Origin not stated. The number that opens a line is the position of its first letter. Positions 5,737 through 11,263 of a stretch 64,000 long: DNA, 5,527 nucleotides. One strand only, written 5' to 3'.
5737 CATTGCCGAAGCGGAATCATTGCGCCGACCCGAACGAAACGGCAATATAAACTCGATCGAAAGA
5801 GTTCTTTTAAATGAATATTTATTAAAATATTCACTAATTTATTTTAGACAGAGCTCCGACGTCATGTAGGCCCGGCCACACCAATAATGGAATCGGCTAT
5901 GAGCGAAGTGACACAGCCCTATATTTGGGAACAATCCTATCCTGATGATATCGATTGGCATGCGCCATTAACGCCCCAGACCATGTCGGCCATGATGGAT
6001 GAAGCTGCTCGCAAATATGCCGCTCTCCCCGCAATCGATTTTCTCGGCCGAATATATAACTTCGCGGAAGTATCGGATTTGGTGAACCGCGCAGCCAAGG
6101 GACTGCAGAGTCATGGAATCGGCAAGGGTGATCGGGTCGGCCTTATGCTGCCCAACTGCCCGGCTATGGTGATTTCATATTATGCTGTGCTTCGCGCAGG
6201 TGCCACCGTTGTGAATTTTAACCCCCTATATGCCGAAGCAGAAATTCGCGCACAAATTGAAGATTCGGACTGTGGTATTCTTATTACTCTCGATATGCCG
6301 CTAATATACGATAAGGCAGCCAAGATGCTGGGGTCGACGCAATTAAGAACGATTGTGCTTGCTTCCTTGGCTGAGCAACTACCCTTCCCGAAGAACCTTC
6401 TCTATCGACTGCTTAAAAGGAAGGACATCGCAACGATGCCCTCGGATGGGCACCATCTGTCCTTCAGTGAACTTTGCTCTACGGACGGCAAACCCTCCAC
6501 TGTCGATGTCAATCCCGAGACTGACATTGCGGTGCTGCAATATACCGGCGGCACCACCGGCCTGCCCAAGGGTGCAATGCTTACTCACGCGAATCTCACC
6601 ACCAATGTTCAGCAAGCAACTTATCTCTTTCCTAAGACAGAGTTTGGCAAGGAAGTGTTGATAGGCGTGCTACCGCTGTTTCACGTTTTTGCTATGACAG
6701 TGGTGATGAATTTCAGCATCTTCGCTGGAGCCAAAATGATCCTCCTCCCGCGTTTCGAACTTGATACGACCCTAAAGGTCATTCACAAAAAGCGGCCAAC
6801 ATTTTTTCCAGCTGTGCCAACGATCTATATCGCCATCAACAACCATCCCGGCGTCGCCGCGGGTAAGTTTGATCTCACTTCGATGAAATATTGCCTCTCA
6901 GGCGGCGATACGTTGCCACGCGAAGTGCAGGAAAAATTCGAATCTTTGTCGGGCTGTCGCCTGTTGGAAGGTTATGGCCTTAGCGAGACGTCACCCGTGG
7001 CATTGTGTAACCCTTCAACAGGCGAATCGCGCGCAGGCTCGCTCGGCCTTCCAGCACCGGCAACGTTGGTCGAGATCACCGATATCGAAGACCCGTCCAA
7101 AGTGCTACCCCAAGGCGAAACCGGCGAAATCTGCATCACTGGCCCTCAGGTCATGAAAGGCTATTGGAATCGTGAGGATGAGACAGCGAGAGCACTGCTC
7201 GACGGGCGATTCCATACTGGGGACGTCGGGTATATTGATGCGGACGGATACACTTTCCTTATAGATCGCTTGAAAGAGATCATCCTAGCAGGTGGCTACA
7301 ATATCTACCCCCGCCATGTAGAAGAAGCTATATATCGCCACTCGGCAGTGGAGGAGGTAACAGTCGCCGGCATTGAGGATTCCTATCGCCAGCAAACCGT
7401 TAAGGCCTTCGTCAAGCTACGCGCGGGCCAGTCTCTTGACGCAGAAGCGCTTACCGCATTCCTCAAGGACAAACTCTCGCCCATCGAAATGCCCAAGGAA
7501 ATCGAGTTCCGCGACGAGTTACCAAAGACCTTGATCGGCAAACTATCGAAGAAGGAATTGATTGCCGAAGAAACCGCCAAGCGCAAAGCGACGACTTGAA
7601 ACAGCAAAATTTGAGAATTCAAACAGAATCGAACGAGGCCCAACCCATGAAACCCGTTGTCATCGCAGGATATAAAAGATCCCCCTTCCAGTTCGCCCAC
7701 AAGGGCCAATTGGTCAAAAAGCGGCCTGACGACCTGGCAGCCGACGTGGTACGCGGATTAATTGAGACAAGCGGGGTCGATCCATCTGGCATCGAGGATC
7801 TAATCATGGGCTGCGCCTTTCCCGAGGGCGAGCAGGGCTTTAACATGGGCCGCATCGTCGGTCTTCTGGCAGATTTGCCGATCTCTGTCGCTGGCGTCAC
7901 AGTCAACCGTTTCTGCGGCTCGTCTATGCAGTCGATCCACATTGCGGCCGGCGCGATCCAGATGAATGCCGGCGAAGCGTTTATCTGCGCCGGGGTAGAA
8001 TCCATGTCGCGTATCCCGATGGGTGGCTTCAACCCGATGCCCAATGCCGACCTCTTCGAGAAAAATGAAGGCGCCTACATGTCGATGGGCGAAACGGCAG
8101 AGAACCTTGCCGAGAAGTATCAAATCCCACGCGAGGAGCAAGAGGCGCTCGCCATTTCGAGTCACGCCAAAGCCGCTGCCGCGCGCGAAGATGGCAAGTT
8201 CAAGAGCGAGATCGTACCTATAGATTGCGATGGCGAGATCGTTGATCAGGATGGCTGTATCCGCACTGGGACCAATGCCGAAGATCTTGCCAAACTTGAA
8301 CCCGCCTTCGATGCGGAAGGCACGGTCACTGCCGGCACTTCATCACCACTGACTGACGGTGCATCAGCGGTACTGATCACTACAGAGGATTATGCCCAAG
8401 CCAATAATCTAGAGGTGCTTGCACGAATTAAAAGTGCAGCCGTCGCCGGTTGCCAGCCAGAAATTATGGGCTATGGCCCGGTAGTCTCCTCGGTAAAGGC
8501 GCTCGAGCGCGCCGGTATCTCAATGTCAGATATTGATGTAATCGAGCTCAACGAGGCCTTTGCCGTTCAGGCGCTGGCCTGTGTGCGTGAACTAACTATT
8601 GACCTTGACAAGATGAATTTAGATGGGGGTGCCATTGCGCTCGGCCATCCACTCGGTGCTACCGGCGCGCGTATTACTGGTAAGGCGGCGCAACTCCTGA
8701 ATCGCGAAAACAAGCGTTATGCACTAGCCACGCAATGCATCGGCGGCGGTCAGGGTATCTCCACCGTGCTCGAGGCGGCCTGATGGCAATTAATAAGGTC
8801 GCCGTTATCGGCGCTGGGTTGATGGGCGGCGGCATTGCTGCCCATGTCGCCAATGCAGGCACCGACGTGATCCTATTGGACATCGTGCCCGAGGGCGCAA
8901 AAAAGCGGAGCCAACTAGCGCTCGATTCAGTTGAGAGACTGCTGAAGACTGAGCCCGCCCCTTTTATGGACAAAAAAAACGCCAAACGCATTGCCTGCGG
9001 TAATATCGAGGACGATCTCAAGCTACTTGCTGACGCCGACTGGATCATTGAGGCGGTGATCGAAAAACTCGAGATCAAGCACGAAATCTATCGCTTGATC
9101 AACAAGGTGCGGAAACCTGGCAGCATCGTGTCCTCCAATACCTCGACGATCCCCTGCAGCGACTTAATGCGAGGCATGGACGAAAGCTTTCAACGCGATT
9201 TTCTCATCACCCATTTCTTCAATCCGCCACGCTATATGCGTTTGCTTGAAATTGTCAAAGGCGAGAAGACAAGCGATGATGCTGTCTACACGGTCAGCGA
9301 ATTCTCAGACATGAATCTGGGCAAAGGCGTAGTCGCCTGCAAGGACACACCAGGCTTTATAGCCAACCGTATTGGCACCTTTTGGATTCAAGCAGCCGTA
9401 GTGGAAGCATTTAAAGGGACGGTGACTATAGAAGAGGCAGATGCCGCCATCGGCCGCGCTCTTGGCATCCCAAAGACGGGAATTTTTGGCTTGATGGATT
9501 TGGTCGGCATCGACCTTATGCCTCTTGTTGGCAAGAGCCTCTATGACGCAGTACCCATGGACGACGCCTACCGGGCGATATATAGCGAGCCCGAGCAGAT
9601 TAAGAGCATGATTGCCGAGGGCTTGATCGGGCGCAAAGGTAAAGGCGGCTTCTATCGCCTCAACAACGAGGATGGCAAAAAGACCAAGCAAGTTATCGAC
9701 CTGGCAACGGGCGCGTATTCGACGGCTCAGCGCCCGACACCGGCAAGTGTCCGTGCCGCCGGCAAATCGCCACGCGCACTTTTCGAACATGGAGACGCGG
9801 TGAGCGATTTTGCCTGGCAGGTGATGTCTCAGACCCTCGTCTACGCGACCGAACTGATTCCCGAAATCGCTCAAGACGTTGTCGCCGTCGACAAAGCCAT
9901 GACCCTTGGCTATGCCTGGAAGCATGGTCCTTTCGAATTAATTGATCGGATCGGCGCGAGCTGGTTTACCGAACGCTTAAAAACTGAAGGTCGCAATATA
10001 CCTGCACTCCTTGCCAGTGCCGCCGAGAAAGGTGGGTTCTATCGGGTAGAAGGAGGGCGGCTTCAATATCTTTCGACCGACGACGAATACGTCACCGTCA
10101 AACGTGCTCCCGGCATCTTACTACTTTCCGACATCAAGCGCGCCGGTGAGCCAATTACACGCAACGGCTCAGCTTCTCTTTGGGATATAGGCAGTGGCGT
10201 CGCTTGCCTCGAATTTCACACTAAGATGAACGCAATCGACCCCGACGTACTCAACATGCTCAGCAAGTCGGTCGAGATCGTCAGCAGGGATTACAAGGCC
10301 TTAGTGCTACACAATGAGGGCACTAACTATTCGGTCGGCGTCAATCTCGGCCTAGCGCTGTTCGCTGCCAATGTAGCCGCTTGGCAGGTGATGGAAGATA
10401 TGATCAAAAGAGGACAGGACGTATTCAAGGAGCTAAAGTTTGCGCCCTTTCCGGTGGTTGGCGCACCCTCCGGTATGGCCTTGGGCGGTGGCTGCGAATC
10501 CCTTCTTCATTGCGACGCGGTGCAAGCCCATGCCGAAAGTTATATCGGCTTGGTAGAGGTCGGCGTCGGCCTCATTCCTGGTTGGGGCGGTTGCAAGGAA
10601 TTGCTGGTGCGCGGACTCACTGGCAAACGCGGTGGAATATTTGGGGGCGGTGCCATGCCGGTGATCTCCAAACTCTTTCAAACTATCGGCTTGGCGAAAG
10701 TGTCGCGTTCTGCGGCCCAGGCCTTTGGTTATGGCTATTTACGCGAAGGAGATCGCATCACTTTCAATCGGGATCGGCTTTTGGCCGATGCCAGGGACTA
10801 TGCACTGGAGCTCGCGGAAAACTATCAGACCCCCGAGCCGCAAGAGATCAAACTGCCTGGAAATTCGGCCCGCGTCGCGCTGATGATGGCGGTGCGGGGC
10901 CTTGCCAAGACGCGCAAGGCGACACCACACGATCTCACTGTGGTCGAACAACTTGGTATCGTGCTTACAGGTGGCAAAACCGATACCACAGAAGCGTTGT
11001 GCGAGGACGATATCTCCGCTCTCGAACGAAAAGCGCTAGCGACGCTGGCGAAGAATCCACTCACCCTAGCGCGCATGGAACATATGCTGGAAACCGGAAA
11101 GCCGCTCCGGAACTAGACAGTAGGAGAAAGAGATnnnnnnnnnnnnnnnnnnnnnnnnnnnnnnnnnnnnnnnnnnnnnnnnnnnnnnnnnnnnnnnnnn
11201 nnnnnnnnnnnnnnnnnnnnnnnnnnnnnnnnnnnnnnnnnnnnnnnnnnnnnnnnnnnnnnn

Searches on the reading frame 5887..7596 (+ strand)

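Call 63: search_protein_families(library=pfam, proteins=[window:5887-7596:+], max_evalue=0.00001)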
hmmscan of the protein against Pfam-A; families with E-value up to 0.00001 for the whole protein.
window:5887-7596:+ (570 aa): 2 families
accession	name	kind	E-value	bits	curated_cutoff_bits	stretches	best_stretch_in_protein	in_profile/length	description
PF00501.34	AMP-binding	-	3.8e-95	319.4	29.9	1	38-427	2-384/384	AMP-binding enzyme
PF13193.12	AMP-binding_C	-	2.1e-16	61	24.5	1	478-552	2-76/76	AMP-binding enzyme C-terminal domain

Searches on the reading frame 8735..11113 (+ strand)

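Call 63: search_protein_families(library=pfam, proteins=[window:8735-11113:+], max_evalue=0.00001)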
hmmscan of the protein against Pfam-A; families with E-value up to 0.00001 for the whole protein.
window:8735-11113:+ (793 aa): 3 families
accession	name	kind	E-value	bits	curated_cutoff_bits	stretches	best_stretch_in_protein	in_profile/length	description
PF02737.24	3HCDH_N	-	1.7e-48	165.3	22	1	21-205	1-180/180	3-hydroxyacyl-CoA dehydrogenase, NAD binding domain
PF00725.27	3HCDH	-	8.9e-21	74.7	22.1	1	207-308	1-96/97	3-hydroxyacyl-CoA dehydrogenase, C-terminal domain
PF00378.25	ECH_1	-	5.9e-12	45.9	27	1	486-621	3-138/251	Enoyl-CoA hydratase/isomerase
